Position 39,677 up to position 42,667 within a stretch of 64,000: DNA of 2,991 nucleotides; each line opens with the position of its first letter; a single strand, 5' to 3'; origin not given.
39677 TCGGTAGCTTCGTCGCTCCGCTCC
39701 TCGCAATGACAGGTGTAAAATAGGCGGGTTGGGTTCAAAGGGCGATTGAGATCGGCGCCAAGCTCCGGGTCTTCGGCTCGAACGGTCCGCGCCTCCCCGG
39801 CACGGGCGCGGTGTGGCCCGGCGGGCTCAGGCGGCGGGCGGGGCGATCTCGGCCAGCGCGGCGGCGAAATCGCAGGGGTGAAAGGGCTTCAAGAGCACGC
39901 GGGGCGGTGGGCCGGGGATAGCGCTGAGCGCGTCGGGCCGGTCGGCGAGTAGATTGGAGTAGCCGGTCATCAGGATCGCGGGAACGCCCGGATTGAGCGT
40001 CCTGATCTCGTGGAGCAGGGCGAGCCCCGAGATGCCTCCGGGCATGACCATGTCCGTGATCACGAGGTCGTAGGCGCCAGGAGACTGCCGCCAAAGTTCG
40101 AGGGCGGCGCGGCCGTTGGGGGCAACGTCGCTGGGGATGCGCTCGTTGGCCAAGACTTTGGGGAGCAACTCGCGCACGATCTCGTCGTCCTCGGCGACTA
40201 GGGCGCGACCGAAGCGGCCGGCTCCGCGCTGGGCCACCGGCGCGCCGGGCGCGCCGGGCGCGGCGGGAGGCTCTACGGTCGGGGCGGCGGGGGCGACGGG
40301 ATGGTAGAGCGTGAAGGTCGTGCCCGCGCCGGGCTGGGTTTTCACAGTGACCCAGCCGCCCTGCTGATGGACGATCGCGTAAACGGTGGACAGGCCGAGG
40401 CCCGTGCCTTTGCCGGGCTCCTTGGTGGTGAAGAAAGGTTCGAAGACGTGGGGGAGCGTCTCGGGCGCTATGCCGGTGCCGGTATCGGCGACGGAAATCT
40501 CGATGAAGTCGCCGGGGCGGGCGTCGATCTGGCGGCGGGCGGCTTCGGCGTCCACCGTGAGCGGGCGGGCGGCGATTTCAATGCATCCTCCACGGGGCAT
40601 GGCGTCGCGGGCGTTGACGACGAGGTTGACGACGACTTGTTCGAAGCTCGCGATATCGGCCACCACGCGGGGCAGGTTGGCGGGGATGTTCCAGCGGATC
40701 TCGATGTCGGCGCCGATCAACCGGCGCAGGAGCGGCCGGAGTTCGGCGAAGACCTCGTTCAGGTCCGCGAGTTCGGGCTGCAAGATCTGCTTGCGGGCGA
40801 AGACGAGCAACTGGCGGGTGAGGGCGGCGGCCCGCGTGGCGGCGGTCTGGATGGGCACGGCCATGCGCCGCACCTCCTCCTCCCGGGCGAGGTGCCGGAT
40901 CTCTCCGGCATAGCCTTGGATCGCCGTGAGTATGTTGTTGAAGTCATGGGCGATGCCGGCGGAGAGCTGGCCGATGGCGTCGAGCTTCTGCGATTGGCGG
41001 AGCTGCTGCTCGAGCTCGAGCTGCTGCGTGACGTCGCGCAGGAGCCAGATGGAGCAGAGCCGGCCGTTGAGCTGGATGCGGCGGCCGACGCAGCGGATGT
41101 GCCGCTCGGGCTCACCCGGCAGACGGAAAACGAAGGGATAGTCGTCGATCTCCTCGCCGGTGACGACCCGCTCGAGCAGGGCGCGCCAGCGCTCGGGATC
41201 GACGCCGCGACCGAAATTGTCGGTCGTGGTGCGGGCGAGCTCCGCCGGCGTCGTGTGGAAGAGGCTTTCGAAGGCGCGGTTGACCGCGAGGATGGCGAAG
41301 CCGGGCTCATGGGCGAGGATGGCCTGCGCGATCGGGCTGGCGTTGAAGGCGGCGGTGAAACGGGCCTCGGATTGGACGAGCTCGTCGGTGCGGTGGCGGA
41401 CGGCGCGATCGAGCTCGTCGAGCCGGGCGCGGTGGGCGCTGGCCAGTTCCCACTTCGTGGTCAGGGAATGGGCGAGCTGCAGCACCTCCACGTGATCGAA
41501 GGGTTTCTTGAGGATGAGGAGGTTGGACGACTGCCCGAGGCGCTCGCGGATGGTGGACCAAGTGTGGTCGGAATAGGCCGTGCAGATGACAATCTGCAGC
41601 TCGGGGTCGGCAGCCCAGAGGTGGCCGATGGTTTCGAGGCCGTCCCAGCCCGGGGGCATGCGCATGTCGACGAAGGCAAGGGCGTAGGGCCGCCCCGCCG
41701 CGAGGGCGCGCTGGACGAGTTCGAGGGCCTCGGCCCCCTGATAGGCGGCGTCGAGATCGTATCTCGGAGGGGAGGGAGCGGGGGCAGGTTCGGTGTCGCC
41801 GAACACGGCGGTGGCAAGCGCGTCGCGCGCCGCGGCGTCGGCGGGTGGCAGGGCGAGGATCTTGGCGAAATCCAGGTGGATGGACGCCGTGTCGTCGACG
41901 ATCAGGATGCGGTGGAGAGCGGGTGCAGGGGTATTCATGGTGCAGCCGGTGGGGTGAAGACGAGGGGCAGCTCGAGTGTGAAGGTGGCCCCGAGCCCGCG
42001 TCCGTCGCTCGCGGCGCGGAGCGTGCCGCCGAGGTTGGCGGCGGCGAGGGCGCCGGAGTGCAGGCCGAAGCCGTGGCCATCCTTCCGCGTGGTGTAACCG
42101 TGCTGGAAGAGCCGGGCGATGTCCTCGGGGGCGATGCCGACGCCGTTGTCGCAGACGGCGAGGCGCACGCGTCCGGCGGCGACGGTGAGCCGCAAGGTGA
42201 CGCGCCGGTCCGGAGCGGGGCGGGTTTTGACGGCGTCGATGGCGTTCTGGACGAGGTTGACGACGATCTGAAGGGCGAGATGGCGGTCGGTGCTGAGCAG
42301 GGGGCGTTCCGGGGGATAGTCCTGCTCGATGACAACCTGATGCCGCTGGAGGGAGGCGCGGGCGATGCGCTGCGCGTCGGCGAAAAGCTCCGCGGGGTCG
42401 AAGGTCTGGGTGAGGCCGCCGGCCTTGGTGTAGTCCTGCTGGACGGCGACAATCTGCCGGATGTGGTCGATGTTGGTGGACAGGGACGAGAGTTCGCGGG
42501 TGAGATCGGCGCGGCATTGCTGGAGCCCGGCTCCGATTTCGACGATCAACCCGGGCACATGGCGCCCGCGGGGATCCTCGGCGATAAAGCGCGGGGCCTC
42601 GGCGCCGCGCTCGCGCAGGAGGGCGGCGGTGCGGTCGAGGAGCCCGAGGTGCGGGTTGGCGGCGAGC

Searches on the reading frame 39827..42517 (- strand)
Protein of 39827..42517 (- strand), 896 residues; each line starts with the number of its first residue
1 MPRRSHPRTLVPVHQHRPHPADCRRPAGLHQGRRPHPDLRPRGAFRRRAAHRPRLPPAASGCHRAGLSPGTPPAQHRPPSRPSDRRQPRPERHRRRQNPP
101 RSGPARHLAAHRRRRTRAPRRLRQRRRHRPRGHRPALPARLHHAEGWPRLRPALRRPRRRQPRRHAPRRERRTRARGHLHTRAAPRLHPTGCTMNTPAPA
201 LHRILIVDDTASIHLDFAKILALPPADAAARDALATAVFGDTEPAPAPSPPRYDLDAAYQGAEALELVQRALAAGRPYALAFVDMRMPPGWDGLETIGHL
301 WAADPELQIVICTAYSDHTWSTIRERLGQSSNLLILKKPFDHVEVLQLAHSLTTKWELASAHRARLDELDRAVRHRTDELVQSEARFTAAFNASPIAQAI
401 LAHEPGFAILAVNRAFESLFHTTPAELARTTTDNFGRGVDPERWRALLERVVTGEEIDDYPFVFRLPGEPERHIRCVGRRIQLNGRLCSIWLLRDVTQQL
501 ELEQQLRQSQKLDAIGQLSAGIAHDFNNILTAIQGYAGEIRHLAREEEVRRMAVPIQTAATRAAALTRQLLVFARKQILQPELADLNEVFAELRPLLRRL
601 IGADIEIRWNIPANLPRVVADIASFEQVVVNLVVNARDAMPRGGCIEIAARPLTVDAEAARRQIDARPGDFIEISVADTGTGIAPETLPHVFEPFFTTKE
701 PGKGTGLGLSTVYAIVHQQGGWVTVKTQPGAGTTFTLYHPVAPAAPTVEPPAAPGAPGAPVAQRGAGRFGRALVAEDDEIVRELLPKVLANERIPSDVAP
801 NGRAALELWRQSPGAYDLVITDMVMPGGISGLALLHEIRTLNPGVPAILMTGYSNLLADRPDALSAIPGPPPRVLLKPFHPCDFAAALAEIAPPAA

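Call 54: search_protein_families(library=pfam, proteins=[window:39827-42517:-], max_evalue=0.00001)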
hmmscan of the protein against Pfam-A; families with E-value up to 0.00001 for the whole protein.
window:39827-42517:- (896 aa): 3 families
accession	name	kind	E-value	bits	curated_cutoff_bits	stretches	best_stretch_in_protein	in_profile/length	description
PF00072.30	Response_reg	-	4.9e-25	88.3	30.2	2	773-883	2-105/111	Response regulator receiver domain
PF02518.31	HATPase_c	-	1.2e-23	84.1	26.4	1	621-741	2-109/111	Histidine kinase-, DNA gyrase B-, and HSP90-like ATPase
PF00512.31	HisKA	-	9.1e-08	32.5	26.9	1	516-577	3-64/66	His Kinase A (phospho-acceptor) domain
